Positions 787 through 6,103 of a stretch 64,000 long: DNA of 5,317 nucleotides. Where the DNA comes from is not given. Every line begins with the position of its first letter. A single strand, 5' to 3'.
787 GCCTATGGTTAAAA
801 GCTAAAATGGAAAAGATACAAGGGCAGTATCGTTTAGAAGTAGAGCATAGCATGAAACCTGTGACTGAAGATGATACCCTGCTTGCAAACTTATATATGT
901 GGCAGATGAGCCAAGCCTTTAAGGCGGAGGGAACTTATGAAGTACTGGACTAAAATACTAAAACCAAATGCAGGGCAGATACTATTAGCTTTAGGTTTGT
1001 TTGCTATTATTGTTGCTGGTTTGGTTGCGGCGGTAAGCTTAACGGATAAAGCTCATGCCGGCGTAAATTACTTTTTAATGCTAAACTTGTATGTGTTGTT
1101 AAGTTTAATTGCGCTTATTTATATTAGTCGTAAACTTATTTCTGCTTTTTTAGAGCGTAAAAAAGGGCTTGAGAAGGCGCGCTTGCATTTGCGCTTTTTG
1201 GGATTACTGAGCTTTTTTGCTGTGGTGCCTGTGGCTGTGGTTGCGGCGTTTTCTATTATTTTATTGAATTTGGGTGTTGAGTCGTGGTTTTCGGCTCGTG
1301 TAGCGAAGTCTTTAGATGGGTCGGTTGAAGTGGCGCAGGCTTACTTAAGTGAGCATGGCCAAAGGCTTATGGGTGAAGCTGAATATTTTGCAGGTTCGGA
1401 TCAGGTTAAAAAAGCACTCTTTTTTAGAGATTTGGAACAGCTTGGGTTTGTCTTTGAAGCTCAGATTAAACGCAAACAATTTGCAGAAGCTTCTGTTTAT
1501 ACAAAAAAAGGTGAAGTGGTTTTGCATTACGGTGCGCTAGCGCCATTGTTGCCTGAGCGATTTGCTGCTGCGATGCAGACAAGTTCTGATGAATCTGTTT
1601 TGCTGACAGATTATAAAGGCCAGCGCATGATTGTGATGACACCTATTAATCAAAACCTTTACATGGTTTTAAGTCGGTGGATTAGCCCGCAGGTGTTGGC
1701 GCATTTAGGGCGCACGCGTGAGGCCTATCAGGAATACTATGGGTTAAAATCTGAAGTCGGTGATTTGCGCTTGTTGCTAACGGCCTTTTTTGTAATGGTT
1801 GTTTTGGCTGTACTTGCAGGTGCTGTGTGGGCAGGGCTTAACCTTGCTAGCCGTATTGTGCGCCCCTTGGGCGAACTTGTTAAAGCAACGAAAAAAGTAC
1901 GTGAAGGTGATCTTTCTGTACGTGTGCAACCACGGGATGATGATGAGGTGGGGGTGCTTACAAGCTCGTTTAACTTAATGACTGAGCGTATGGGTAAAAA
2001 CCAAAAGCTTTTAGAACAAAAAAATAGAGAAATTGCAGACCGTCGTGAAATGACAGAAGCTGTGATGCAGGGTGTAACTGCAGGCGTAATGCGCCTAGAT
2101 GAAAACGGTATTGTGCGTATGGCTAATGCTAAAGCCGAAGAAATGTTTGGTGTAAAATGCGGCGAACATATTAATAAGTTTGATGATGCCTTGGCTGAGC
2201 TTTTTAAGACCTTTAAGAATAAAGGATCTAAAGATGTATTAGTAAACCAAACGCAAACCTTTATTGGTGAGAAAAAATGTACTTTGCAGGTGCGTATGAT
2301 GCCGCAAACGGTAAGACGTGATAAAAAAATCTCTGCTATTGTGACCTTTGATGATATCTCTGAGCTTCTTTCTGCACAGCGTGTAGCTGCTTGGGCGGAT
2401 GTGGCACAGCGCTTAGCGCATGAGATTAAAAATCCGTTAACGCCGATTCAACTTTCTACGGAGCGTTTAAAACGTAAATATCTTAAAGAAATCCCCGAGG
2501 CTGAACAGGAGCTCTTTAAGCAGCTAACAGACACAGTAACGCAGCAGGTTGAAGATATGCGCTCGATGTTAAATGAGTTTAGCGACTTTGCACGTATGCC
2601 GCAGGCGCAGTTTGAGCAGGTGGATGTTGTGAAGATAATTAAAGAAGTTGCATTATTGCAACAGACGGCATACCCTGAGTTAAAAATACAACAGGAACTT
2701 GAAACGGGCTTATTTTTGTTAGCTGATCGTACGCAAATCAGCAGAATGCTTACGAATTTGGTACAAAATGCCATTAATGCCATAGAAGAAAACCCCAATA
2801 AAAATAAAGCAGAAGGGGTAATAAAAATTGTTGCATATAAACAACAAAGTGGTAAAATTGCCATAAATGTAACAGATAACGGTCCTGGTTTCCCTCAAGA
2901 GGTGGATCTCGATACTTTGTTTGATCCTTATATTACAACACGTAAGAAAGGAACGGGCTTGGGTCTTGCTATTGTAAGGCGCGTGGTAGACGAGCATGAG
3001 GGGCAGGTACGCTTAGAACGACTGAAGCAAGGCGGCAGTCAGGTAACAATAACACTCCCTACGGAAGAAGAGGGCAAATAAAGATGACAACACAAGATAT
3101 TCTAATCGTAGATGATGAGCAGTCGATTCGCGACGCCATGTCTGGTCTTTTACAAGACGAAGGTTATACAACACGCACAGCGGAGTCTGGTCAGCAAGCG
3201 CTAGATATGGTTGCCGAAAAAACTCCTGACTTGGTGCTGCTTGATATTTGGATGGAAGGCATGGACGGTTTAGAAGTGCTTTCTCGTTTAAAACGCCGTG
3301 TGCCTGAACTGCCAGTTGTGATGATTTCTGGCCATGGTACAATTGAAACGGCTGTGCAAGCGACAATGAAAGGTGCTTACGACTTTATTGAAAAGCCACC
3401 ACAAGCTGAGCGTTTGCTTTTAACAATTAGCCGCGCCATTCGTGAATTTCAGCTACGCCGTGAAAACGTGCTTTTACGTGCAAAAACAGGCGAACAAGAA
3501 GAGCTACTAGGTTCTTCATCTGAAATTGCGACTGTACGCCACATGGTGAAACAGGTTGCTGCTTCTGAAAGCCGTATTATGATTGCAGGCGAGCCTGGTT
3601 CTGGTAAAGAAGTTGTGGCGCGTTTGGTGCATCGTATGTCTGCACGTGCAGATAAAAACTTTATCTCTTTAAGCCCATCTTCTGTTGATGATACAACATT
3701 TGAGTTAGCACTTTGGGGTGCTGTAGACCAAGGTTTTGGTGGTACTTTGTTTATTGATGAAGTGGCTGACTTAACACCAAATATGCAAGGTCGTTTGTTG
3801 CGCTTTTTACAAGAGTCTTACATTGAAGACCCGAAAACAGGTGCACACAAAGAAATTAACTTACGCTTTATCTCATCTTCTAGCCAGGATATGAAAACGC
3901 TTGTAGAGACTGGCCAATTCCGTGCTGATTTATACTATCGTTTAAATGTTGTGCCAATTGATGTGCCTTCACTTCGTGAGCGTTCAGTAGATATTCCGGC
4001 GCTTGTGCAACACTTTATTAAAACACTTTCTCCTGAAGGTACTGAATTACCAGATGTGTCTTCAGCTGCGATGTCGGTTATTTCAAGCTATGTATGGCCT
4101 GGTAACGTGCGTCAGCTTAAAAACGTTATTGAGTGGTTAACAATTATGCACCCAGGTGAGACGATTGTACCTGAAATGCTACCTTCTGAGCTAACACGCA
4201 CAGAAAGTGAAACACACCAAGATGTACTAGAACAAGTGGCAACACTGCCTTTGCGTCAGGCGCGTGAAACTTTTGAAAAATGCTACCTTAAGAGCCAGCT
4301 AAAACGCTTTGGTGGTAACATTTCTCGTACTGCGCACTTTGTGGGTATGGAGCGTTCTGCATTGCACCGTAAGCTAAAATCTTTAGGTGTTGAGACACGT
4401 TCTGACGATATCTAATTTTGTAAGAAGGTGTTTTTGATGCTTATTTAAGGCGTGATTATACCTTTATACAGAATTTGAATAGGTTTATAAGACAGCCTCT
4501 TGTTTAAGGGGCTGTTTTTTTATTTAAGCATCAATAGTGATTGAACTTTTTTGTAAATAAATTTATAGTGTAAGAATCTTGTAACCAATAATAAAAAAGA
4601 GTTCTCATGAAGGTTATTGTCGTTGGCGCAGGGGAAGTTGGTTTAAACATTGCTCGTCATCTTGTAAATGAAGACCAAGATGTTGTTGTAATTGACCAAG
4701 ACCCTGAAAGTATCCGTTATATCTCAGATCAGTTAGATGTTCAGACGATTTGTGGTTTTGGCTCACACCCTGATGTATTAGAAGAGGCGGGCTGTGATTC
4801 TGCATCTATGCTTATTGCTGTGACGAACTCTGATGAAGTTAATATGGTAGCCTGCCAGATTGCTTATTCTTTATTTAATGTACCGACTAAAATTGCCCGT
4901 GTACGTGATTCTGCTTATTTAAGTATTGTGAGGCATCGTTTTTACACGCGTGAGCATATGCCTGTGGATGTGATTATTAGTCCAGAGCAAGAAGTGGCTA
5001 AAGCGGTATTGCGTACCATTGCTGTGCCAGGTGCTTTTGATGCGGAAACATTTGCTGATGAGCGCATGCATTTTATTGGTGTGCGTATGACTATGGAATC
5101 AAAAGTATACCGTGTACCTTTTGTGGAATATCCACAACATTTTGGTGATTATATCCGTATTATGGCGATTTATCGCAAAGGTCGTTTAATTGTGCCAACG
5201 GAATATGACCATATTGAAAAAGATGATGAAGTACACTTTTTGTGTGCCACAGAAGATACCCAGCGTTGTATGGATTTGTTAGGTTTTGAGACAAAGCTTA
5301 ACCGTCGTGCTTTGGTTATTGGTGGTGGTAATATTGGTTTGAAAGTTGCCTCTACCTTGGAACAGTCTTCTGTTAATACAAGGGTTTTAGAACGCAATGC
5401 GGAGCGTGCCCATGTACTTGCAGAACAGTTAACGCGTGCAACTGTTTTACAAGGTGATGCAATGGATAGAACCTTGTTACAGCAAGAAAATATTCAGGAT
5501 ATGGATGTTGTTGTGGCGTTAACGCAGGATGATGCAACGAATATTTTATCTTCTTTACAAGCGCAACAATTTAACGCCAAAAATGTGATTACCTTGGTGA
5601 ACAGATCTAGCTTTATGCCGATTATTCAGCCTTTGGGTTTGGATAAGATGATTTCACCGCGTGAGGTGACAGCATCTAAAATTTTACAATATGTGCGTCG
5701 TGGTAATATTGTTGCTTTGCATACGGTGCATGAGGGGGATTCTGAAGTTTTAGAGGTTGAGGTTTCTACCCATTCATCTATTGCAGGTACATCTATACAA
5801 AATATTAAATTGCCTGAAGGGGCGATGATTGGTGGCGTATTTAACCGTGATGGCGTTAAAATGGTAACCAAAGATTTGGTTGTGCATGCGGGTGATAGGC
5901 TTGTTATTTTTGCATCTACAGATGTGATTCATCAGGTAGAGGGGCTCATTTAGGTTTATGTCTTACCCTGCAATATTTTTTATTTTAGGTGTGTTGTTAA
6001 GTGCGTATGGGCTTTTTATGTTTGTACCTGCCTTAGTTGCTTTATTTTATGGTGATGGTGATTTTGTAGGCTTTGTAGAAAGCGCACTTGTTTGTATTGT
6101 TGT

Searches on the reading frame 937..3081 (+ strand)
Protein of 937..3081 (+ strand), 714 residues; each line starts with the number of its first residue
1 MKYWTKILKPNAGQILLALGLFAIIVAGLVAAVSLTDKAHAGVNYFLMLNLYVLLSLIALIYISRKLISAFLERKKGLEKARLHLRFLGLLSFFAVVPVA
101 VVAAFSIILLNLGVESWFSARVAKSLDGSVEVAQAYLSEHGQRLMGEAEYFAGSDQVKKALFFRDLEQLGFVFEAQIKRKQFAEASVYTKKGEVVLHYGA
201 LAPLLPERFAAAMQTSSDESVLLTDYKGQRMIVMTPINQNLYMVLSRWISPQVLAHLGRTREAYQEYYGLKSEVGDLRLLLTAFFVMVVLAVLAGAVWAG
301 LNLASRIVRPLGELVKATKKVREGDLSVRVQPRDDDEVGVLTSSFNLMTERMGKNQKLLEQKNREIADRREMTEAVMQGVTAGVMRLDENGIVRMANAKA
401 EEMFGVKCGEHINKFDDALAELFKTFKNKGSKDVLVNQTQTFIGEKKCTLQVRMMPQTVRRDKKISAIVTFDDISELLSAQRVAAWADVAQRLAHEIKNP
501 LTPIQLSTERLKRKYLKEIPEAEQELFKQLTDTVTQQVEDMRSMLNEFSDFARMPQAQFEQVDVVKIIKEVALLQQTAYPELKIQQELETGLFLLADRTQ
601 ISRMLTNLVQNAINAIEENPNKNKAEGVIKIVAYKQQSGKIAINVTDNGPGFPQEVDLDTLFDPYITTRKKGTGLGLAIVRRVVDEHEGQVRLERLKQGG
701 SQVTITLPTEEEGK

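Call 47: search_protein_families(library=pfam, proteins=[window:937-3081:+], max_evalue=0.00001)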
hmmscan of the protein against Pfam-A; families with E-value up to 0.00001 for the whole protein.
window:937-3081:+ (714 aa): 5 families
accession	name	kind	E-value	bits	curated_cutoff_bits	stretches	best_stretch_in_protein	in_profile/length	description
PF02518.31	HATPase_c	-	5.3e-22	78.8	26.4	1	597-710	2-110/111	Histidine kinase-, DNA gyrase B-, and HSP90-like ATPase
PF19312.4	NtrY_N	-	2.3e-16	60.4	23.2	1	43-289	38-289/291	NtrY N-terminal region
PF00672.30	HAMP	-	5e-14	52.8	25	1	303-352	2-51/53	HAMP domain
PF00512.31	HisKA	-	1.9e-11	44.3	26.9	1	488-554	4-63/66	His Kinase A (phospho-acceptor) domain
PF13581.12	HATPase_c_2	-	3.9e-06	27.3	27.4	0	614-706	42-126/127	Histidine kinase-like ATPase domain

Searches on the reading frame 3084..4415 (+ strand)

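Call 47: search_protein_families(library=pfam, proteins=[window:3084-4415:+], max_evalue=0.00001)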
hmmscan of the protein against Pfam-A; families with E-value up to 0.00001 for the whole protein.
window:3084-4415:+ (443 aa): 5 families
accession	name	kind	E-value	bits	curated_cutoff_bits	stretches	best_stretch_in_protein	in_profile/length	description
PF00158.32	Sigma54_activat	-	5.4e-35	121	20.2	1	142-292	2-167/168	Sigma-54 interaction domain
PF00072.30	Response_reg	-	1.1e-33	116.1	30.2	1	6-114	1-109/111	Response regulator receiver domain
PF25601.1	AAA_lid_14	-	6.3e-24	84.1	27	1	298-379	1-83/87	AAA+ ATPase lid domain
PF14532.12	Sigma54_activ_2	-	3.7e-23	82.7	25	1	142-297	1-138/138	Sigma-54 interaction domain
PF02954.25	HTH_8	-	4.2e-11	42.8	22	1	394-432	2-40/42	Bacterial regulatory protein, Fis family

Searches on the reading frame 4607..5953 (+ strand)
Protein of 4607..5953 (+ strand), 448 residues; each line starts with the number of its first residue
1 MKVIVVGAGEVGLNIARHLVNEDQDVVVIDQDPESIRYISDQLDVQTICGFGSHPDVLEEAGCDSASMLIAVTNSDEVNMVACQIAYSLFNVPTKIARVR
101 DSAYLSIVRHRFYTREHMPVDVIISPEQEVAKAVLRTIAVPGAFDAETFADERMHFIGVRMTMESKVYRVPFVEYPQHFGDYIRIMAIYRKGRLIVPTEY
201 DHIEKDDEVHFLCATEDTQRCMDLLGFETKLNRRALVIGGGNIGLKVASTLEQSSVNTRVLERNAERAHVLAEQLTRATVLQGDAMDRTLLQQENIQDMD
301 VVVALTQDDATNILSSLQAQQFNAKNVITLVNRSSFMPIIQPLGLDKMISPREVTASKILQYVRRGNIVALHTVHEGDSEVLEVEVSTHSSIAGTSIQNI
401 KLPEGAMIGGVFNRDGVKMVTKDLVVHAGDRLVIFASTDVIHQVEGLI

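Call 47: search_protein_families(library=pfam, proteins=[window:4607-5953:+], max_evalue=0.00001)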
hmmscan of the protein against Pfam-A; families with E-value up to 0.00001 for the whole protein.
window:4607-5953:+ (448 aa): 17 families
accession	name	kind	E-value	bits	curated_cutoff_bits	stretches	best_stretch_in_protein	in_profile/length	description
PF02254.24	TrkA_N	-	5e-53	178.8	23.8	2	3-110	1-107/116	TrkA-N domain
PF02080.26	TrkA_C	-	1.3e-17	63.9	27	1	381-445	1-67/71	TrkA-C domain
PF13241.12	NAD_binding_7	-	1.6e-14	54.7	22.1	1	2-86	9-82/104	Putative NAD(P)-binding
PF01488.26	Shikimate_DH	-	7.1e-12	46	24.3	0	232-316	12-92/138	Shikimate / quinate 5-dehydrogenase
PF03807.23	F420_oxidored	-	2.4e-11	44.5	21.6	0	237-332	4-93/94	NADP oxidoreductase coenzyme F420-dependent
PF07992.20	Pyr_redox_2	-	8.5e-09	35.7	26.1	0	225-275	134-185/291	Pyridine nucleotide-disulphide oxidoreductase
PF01262.27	AlaDh_PNT_C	-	1.4e-08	34.9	23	0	2-48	30-76/214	Alanine dehydrogenase/PNT, C-terminal domain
PF03435.24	Sacchrp_dh_NADP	-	2.6e-08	34.7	25.1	0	236-306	2-76/129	Saccharopine dehydrogenase NADP binding domain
PF00070.33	Pyr_redox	-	3.5e-08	34.3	22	0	234-266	1-33/82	Pyridine nucleotide-disulphide oxidoreductase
PF01266.30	DAO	-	5.3e-08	33.2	27.9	0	2-33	1-32/353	FAD dependent oxidoreductase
PF01210.29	NAD_Gly3P_dh_N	-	1.1e-07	32.5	23.1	0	237-299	4-66/158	NAD-dependent glycerol-3-phosphate dehydrogenase N-terminus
PF02737.24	3HCDH_N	-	8.5e-07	29.5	22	0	2-43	1-42/180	3-hydroxyacyl-CoA dehydrogenase, NAD binding domain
PF03446.21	NAD_binding_2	-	1.6e-06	28.7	21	0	3-84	2-75/161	NAD binding domain of 6-phosphogluconate dehydrogenase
PF21799.2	MurD-like_N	-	1.9e-06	28.5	27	0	2-50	2-50/88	Mur ligase MurD-like, N-terminal domain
PF00106.31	adh_short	-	3.3e-06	27.2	26.6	0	235-291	3-64/195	short chain dehydrogenase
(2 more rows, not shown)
